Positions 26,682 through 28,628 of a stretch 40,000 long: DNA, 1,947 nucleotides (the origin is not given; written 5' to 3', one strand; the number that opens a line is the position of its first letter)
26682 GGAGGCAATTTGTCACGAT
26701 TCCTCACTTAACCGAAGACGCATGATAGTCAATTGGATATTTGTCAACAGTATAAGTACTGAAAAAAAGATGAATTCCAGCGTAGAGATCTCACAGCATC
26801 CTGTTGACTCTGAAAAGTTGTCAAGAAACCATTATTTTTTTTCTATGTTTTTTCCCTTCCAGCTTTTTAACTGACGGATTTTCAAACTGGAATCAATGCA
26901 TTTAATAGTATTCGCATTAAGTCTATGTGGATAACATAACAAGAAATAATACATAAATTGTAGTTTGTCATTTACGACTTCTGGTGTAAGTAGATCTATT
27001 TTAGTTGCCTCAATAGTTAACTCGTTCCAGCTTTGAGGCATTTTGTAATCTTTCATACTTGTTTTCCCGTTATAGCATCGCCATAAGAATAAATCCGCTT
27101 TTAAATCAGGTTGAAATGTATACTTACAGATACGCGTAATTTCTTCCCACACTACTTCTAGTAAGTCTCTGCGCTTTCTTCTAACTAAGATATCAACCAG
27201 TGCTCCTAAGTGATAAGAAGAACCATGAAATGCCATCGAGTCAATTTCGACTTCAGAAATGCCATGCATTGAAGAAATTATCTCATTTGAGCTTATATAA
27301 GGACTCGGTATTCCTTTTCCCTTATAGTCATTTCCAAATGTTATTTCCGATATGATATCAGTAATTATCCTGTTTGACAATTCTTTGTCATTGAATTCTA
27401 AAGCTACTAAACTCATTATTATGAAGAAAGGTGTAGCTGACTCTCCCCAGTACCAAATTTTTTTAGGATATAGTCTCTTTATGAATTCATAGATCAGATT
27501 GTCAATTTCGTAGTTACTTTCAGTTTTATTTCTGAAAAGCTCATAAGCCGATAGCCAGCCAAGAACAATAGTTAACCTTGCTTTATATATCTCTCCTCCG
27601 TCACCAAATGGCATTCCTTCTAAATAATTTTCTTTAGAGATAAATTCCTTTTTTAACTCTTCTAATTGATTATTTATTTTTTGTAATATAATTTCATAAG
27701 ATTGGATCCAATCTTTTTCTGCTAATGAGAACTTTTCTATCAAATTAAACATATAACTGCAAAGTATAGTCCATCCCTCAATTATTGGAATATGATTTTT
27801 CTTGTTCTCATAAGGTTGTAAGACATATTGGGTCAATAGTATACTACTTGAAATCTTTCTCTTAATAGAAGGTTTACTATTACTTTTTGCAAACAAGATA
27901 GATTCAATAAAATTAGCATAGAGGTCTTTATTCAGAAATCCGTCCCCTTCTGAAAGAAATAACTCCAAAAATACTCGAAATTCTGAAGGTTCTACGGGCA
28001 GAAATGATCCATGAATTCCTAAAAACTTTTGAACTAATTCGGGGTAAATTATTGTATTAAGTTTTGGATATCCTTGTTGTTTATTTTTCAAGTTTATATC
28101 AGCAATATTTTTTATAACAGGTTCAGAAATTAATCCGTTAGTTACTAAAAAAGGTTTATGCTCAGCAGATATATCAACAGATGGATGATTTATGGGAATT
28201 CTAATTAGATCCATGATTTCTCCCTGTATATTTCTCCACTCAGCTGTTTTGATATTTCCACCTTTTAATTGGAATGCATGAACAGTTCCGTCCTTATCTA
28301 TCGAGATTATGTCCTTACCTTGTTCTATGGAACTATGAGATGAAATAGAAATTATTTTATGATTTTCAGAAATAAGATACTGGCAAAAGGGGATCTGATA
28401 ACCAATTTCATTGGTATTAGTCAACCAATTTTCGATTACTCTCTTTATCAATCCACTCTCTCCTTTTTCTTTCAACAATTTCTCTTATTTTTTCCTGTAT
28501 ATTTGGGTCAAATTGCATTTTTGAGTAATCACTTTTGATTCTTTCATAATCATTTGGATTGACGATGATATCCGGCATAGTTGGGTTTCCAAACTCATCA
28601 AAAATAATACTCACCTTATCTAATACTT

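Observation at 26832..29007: Cargo 3: overlapping 196-aa + 548-aa pair with a PD-(D/E)xK-like N-terminus, a candidate two-gene defence module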

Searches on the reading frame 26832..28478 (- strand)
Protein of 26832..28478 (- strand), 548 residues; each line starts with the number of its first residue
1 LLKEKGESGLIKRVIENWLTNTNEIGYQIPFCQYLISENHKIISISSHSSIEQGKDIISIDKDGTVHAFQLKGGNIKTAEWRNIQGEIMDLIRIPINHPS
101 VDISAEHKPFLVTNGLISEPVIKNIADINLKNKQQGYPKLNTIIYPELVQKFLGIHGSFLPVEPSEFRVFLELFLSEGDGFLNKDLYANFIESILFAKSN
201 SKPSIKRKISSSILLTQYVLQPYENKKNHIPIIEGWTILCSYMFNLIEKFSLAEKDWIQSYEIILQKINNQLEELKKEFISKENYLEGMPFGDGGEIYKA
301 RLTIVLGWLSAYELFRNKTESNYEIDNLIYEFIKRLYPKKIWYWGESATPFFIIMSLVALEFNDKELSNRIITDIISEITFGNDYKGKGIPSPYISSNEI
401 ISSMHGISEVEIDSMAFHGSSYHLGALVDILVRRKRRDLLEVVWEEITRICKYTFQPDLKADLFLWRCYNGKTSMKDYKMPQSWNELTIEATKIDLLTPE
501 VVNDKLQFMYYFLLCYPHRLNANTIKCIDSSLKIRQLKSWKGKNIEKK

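Call 4: search_protein_families(library=pfam, proteins=[window:26832-28478:-], max_evalue=1)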
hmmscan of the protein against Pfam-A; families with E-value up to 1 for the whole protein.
window:26832-28478:- (548 aa): 0 families

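Call 5: search_protein_families(library=padloc, proteins=[window:26832-28478:-], max_evalue=1)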
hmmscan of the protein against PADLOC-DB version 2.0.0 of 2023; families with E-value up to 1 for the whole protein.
window:26832-28478:- (548 aa): 0 families

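Call 6: search_protein_families(library=ncbifam, proteins=[window:26832-28478:-], max_evalue=1)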
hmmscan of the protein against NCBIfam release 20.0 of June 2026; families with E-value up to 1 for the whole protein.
window:26832-28478:- (548 aa): 0 families

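Call 7: search_protein_families(library=phrogs, proteins=[window:26832-28478:-], max_evalue=1)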
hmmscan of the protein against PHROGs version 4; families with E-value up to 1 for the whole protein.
window:26832-28478:- (548 aa): 2 families
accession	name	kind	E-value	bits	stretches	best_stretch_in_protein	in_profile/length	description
phrog_9216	-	unknown function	0.14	13.4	1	259-281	5-27/62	-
phrog_26007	-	unknown function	0.18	12.9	1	56-86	34-69/110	-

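Call 8: search_solved_structures(query=window:26832-28478:-, max_evalue=10)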
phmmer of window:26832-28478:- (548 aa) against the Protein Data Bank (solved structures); distinct sequences matched with E-value up to 10: 1.
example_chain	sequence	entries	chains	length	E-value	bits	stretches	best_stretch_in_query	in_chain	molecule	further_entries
9l5u_C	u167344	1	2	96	0.38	12.7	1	434-468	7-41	Cpi1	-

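Call 10: find_homologous_proteins(query=window:26832-28478:-)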
Query window:26832-28478:- (548 aa): 204 proteins with E <= 0.001 among 8000 candidates; the best 120 are listed.
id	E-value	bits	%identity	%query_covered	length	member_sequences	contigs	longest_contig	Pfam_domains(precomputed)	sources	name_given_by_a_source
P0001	0.0e+0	1240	100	100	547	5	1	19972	-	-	-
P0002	0.0e+0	1055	87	97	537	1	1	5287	-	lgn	-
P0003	1.0e-244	831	70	96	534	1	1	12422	-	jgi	jgi:hypothetical protein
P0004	1.9e-243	827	69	96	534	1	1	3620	-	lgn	-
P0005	9.0e-242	822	68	97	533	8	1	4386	-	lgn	-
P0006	1.8e-236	804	67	97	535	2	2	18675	-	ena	-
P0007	3.9e-232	790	78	79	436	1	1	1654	-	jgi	jgi:hypothetical protein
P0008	9.8e-193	660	56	95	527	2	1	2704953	-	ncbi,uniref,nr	ncbi:hypothetical protein HWN40_07405 [Methanolobus zinderi]|uniref:Uncharacterized protein n=1 Tax=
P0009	2.8e-189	648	67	77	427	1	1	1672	-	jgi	jgi:hypothetical protein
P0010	2.9e-187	642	69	74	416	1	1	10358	-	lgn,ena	-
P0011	1.5e-183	630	54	95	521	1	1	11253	-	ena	-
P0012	1.8e-183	629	55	96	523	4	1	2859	-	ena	-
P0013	1.7e-178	613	52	95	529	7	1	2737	-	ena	-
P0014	6.4e-178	611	54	95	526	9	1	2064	-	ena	-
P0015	9.5e-177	607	52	95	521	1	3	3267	-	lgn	-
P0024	2.1e-168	580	51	95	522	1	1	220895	-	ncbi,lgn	-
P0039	9.7e-158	544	51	87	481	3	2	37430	-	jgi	-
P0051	1.2e-148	514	45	95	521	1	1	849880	-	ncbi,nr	ncbi:MAG: hypothetical protein NWE93_10205 [Candidatus Bathyarchaeota archaeon]|nr:hypothetical prot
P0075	5.4e-110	387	38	95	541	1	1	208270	-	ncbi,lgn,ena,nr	ncbi:MAG: hypothetical protein RX316_02330 [bacterium]|nr:hypothetical protein [bacterium]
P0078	3.5e-106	374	38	96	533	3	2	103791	-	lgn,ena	-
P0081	1.6e-105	372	37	96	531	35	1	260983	-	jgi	jgi:hypothetical protein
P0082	3.3e-104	368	37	96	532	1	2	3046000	-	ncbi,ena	-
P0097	4.3e-99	351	36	96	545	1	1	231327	-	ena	-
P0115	1.0e-92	330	34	96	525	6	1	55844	-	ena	-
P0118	8.4e-92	327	36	89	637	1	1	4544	PF13358.13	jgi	jgi:hypothetical protein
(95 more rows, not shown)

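Call 19: find_encoding_contigs(protein=P0008, flank=8000, max_places=2)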
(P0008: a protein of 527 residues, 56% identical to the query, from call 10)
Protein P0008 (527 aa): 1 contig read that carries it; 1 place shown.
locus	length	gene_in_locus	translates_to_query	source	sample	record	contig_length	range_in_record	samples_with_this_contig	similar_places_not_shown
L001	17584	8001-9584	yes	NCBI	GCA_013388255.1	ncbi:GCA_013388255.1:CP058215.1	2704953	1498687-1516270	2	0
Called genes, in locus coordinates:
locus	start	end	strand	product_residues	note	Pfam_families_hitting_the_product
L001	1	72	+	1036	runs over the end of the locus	PF13426:PAS_9 (weak), PF00512:HisKA (faint), PF00270:DEAD, PF04851:ResIII, PF18766:SWI2_SNF2, PF00271:Helicase_C (weak), PF08463:EcoEI_R_C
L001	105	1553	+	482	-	PF12161:HsdM_N, PF02384:N6_Mtase, PF01170:UPF0020, PF07669:Eco57I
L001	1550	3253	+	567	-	PF01420:Methylase_S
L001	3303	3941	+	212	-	-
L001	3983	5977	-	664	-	-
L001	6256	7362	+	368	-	PF08808:RES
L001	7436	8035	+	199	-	-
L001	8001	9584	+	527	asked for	-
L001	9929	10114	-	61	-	PF16795:Phage_integr_3 (weak)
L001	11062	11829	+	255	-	PF13577:SnoaL_4 (faint), PF12680:SnoaL_2 (weak)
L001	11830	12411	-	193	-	PF02525:Flavodoxin_2, PF03358:FMN_red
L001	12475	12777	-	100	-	PF07876:Dabb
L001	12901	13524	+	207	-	PF01769:MgtE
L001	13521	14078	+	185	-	PF01769:MgtE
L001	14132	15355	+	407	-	PF01895:PhoU, PF02080:TrkA_C, PF01895:PhoU, PF02080:TrkA_C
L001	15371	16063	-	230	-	PF00455:DeoRC (faint), PF06026:Rib_5-P_isom_A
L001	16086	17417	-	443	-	PF01336:tRNA_anti-codon, PF00152:tRNA-synt_2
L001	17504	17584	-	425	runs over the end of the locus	PF18195:GatD_N, PF00710:Asparaginase, PF17763:Asparaginase_C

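Call 20: find_encoding_contigs(protein=P0051, flank=8000, max_places=2)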
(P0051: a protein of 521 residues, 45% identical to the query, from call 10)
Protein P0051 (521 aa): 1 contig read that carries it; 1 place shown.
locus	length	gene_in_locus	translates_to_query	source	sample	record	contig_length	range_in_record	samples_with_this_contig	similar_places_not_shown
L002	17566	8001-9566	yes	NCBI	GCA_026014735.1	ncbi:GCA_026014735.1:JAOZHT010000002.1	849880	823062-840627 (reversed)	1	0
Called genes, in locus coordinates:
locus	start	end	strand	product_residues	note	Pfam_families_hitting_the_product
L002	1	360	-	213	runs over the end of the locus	-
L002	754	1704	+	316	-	-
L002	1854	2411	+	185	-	-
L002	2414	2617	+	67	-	PF00196:GerE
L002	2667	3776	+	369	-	PF12770:CHAT, PF01364:Peptidase_C25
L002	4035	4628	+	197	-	-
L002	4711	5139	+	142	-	-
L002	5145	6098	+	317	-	PF25209:Phage_capsid_4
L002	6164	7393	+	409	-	-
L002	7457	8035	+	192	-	-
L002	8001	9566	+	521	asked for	-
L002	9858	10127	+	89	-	-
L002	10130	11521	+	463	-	-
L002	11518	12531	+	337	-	PF27237:AF_1625_C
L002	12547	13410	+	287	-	PF18906:Phage_tube_2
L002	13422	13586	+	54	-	-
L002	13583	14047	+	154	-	-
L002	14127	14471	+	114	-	-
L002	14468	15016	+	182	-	-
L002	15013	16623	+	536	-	PF24032:YQBQ (weak)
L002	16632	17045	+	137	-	-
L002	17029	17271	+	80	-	-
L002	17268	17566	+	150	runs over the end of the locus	-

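Call 21: find_encoding_contigs(protein=P0082, flank=8000, max_places=2)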
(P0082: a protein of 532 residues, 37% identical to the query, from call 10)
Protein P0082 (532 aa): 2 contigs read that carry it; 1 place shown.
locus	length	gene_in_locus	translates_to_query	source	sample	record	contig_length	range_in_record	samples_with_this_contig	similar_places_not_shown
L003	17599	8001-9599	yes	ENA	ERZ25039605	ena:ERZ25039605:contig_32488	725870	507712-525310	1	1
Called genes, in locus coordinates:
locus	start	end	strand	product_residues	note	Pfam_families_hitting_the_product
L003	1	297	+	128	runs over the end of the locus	-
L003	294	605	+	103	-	PF05016:ParE_toxin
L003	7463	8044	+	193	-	-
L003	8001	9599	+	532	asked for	-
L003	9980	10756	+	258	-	-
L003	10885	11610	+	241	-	PF02348:CTP_transf_3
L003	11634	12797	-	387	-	PF16491:Peptidase_M48_N, PF01435:Peptidase_M48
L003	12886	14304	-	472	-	PF02878:PGM_PMM_I, PF02879:PGM_PMM_II, PF02880:PGM_PMM_III, PF00408:PGM_PMM_IV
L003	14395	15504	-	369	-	PF00483:NTP_transferase, PF12804:NTP_transf_3 (weak), PF22640:ManC_GMP_beta-helix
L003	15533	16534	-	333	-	PF20511:PMI_typeI_cat (weak)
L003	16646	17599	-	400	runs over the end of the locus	PF00155:Aminotran_1_2, PF01041:DegT_DnrJ_EryC1, PF01053:Cys_Met_Meta_PP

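Call 22: predict_structure(alignment_id=A1)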
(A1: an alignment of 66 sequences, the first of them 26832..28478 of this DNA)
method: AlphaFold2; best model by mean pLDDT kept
length: 548 residues; sequences in the alignment: 66
mean_pLDDT: 89.1   pTM: 0.89
mean pLDDT of the five models: 89.1, 88.5, 88.4, 87.4, 86.6
residues with pLDDT >= 90: 376; 70-90: 126; 50-70: 31; < 50: 15
segments of 3 or more residues with pLDDT < 50: 1-5, 539-548
pLDDT, mean of each block of 10 residues (from residue 1): 53 85 89 91 76 82 95 95 93 88 91 96 96 94 95 74 72 88 94 86 85 91 93 98 95 91 94 96 75 79 97 95 95 96 97 98 98 98 94 93 86 92 97 97 95 94 93 93 93 83 87 97 90 59 45
secondary structure, 60 per line:
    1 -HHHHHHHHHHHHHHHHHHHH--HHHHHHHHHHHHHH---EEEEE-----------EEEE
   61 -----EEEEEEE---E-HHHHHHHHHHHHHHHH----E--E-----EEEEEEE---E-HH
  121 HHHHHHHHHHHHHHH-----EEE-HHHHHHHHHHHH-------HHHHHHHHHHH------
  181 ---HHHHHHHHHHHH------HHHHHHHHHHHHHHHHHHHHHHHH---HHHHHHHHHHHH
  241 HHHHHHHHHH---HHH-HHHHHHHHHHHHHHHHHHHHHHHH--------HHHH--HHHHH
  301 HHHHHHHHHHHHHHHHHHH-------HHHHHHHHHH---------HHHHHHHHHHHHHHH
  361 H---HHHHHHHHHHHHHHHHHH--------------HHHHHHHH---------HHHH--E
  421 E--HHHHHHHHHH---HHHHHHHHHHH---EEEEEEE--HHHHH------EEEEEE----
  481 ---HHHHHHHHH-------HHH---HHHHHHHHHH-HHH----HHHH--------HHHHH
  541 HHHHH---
elements in order: H2-21 H24-37 E41-45 E57-60 E66-72 H78-93 E107-113 H119-135 E141-143 H145-156 H164-174 H184-195 H202-225 H229-250 H258-281 H290-293 H296-319 H327-336 H346-361 H365-382 H397-404 H414-417 H424-433 H437-447 E451-457 H460-464 E471-476 H484-492 H506-515 H524-527 H536-545

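Call 26: fold_search(model_id=the predicted structure, library=pdb)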
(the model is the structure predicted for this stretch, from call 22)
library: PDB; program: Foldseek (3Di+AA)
matches with E <= 10: 377; with E <= 0.001: 0
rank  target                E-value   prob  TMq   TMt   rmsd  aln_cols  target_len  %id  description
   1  7kmt_B                5.7e-02  0.23  0.11  0.12  20.0       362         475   14  Structure of the yeast TRAPPIII-Ypt1(Rab1) complex (released 2021-06-02)
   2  2vld_B                1.1e-01  1.00  0.14  0.30   5.4       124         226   18  crystal structure of a repair endonuclease from Pyrococcus abyssi (released 2009-05-19)
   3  2vld_A                1.4e-01  0.99  0.14  0.30   5.4       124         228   18  crystal structure of a repair endonuclease from Pyrococcus abyssi (released 2009-05-19)
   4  7rdr_A                1.6e-01  0.44  0.19  0.21  21.6       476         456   12  Circular tandem repeat protein with novel repeat topology and enhanced subunit contact surfaces (released 2021-09-01)
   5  8q3b_E                1.6e-01  0.92  0.16  0.36  14.7       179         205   15  The closed state of the ASFV apo-RNA polymerase (released 2024-02-14)
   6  8cws_A                1.8e-01  0.23  0.14  0.16  20.4       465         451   12  Accurate computational design of genetically encoded 3D protein crystals (released 2023-11-01)
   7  5gke_A                2.0e-01  0.99  0.15  0.29   5.2       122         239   14  Structure of EndoMS-dsDNA1 complex (released 2016-11-02)
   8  4g2v_A                3.4e-01  0.35  0.17  0.25  16.4       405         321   10  Structure complex of LGN binding with FRMPD1 (released 2013-01-23)
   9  6hc2_A                3.6e-01  0.16  0.15  0.19  20.4       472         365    8  Crystal structure of NuMA/LGN hetero-hexamers (released 2019-05-29)
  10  4eba_B                3.6e-01  0.15  0.16  0.15  18.9       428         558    9  Crystal structure of the Rna14-Rna15 complex (released 2012-05-02)
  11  4c0o_A                3.6e-01  0.13  0.14  0.11  20.8       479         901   12  Transportin 3 in complex with phosphorylated ASF/SF2 (released 2014-01-22)
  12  8uhd_E                4.4e-01  0.72  0.15  0.32  15.1       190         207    8  Structure of paused transcription complex Pol II-DSIF-NELF - post-translocated (released 2024-03-20)
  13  3edt_D                4.4e-01  0.44  0.18  0.32  15.4       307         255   11  Crystal structure of the mutated S328N hKLC2 TPR domain (released 2009-02-10)
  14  3nf1                  4.8e-01  0.51  0.21  0.34  16.9       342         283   11  Crystal structure of the TPR domain of kinesin light chain 1 (released 2011-05-25)
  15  4c0o_B                5.0e-01  0.10  0.13  0.10  20.9       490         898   12  Transportin 3 in complex with phosphorylated ASF/SF2 (released 2014-01-22)
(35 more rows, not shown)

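Call 29: search_solved_structures(query=A1, max_evalue=10, show_alignments=3)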
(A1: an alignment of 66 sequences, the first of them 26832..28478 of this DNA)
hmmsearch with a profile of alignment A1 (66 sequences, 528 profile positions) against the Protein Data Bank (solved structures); distinct sequences matched with E-value up to 10: 2.
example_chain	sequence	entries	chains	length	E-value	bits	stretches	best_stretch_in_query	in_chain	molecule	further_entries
1apy_A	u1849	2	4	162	0.74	11.6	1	321-387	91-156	ASPARTYLGLUCOSAMINIDASE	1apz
2jis_A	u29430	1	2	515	1.9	10.3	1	128-224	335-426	CYSTEINE SULFINIC ACID DECARBOXYLASE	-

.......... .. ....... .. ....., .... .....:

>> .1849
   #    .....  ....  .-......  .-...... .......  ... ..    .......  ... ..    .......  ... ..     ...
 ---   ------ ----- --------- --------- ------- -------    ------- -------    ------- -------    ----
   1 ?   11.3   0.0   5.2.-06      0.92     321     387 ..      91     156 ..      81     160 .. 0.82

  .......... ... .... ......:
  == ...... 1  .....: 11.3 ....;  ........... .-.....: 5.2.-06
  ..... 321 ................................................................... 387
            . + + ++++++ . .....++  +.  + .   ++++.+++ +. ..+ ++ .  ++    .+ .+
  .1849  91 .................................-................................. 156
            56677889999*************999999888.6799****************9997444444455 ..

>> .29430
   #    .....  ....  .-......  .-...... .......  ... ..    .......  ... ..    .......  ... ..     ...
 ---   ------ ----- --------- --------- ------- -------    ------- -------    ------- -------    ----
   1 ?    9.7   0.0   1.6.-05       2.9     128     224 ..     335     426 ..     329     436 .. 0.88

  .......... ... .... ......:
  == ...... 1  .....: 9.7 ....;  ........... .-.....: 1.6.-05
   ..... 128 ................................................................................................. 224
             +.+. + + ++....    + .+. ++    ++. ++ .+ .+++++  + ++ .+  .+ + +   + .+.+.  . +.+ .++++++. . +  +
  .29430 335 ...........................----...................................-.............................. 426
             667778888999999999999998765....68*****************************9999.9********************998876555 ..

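Call 30: search_protein_families(library=pfam, alignment_id=A1, max_evalue=0.5)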
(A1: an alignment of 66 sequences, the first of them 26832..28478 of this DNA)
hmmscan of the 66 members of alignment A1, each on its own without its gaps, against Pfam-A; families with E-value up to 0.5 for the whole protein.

A. member 1, window:26832-28478:- (548 aa): 0 families

B. families by the number of members that match (of 66 scanned): 24 families
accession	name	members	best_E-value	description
PF25530.1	EF-hand_SWAP70_N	1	0.0074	Switch-associated protein 70-like, N-terminal EF-hand domain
PF13059.11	DUF3922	1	0.017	Protein of unknown function (DUF3992)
PF10960.13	Holin_BhlA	1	0.019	BhlA holin family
PF03288.22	Pox_D5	1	0.019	Poxvirus D5 protein-like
PF06769.20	YoeB_toxin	1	0.027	YoeB-like toxin of bacterial type II toxin-antitoxin system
PF08629.15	PDE8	1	0.034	PDE8 phosphodiesterase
PF06162.17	PgaPase_1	1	0.041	Putative pyroglutamyl peptidase PgaPase_1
PF05584.17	Sulfolobus_pRN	1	0.045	Sulfolobus plasmid regulatory protein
PF22875.4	Glu2-Pro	1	0.053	Glu2-Pro domain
PF15864.10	PglL_A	1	0.054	Protein glycosylation ligase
PF23894.2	LD_SV2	1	0.058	SV2A/B/C luminal domain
PF12559.13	Inhibitor_I10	1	0.076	Serine endopeptidase inhibitors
PF14002.11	YniB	1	0.087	YniB-like protein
PF10143.14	PhosphMutase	1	0.095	2,3-bisphosphoglycerate-independent phosphoglycerate mutase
PF01399.33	PCI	1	0.1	PCI domain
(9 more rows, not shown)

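Call 31: find_encoding_contigs(protein=P0024, flank=8000, max_places=1)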
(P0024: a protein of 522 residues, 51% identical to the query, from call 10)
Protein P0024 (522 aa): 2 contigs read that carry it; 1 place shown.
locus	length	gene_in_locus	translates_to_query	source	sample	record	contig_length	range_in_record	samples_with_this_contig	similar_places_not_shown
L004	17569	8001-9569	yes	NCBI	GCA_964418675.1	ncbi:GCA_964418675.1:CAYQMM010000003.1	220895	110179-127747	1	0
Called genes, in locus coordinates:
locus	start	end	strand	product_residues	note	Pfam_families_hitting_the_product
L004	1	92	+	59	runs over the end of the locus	PF07362:CcdA (weak)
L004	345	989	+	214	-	PF00156:Pribosyltran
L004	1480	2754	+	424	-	PF08323:Glyco_transf_5, PF13439:Glyco_transf_4, PF13579:Glyco_trans_4_4, PF20706:GT4-conflict, PF00534:Glycos_transf_1, PF13692:Glyco_trans_1_4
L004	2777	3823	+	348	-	PF01087:GalP_UDP_transf, PF16268:DUF4921, PF02744:GalP_UDP_tr_C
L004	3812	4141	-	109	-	-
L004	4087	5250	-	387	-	PF08323:Glyco_transf_5, PF13439:Glyco_transf_4, PF13579:Glyco_trans_4_4, PF20706:GT4-conflict, PF00534:Glycos_transf_1, PF13692:Glyco_trans_1_4, PF13524:Glyco_trans_1_2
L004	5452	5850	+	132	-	PF01451:LMWPc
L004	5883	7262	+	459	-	PF00696:AA_kinase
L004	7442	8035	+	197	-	-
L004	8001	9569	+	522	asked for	-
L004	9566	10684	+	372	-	PF01380:SIS, PF10432:bact-PGI_C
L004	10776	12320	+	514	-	PF03129:HGTP_anticodon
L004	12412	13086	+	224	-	PF01865:PhoU_div, PF01895:PhoU (faint)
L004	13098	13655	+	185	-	PF02778:tRNA_int_endo_N, PF01974:tRNA_int_endo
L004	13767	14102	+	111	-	-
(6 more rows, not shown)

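Call 32: find_encoding_contigs(protein=P0075, flank=8000, max_places=1)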
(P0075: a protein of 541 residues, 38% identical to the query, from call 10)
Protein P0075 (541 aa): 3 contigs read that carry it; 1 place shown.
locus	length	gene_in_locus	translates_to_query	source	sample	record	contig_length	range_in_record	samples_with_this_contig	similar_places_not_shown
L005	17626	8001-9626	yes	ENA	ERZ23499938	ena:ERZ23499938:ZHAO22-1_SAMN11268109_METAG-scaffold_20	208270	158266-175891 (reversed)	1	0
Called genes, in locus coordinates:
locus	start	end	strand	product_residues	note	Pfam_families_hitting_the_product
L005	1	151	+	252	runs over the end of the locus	PF17759:tRNA_synthFbeta, PF03147:FDX-ACB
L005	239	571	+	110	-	-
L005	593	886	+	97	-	PF05164:ZapA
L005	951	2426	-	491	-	-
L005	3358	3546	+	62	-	-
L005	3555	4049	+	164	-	-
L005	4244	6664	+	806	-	PF00317:Ribonuc_red_lgN, PF02867:Ribonuc_red_lgC, PF12637:TSCPD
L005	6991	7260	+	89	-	-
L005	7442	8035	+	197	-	-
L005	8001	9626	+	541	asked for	-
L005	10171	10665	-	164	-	PF07681:DoxX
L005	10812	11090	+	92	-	-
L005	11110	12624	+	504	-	PF02789:Peptidase_M17_N, PF00883:Peptidase_M17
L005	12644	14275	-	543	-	-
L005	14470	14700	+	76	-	PF01106:NifU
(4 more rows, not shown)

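Call 33: find_encoding_contigs(protein=P0081, flank=8000, max_places=1)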
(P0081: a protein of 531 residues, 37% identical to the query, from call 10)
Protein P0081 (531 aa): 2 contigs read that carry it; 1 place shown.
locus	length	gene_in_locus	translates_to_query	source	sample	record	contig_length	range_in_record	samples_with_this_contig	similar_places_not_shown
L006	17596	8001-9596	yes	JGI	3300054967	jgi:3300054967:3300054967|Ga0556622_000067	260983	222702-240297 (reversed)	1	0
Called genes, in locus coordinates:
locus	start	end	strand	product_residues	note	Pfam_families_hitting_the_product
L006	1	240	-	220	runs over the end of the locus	-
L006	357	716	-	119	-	-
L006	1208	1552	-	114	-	-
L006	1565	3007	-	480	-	PF03743:TrbI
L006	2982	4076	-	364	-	-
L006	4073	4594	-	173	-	PF01464:SLT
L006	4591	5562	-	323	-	PF13191:AAA_16 (weak), PF13401:AAA_22 (faint), PF00004:AAA, PF07724:AAA_2 (weak), PF07726:AAA_3 (faint), PF07728:AAA_5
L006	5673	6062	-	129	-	-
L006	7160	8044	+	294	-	-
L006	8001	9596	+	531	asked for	-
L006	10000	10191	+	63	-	-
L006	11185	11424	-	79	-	-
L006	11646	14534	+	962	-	PF14559:TPR_19 (faint), PF25199:nSTAND_NTPase5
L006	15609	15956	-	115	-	-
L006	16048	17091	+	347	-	PF00589:Phage_integrase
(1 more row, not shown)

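Call 34: find_encoding_contigs(protein=P0097, flank=8000, max_places=1)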
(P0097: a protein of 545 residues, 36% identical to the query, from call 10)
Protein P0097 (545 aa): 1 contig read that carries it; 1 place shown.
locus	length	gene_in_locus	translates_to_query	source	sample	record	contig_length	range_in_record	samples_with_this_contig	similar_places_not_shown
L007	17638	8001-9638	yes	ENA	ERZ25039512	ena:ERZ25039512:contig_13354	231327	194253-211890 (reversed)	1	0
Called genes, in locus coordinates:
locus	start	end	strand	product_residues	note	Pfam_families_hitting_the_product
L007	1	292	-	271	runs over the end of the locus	PF00899:ThiF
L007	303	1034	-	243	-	PF14460:Prok-E2_D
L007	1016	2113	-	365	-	-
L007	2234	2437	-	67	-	PF14454:Prok_Ub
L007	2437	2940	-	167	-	PF19556:PRTRC_E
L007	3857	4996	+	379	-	PF03235:GmrSD_N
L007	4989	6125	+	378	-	PF02463:SMC_N (weak), PF13175:AAA_15, PF13476:AAA_23, PF13555:AAA_29 (weak), PF13304:AAA_21, PF13175:AAA_15, PF12476:DUF3696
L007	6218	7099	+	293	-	-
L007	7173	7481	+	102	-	-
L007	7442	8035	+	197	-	-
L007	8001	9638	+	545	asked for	-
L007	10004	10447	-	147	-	PF00436:SSB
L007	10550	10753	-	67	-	-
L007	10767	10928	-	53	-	-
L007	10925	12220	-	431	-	PF13203:DUF2201_N, PF09967:DUF2201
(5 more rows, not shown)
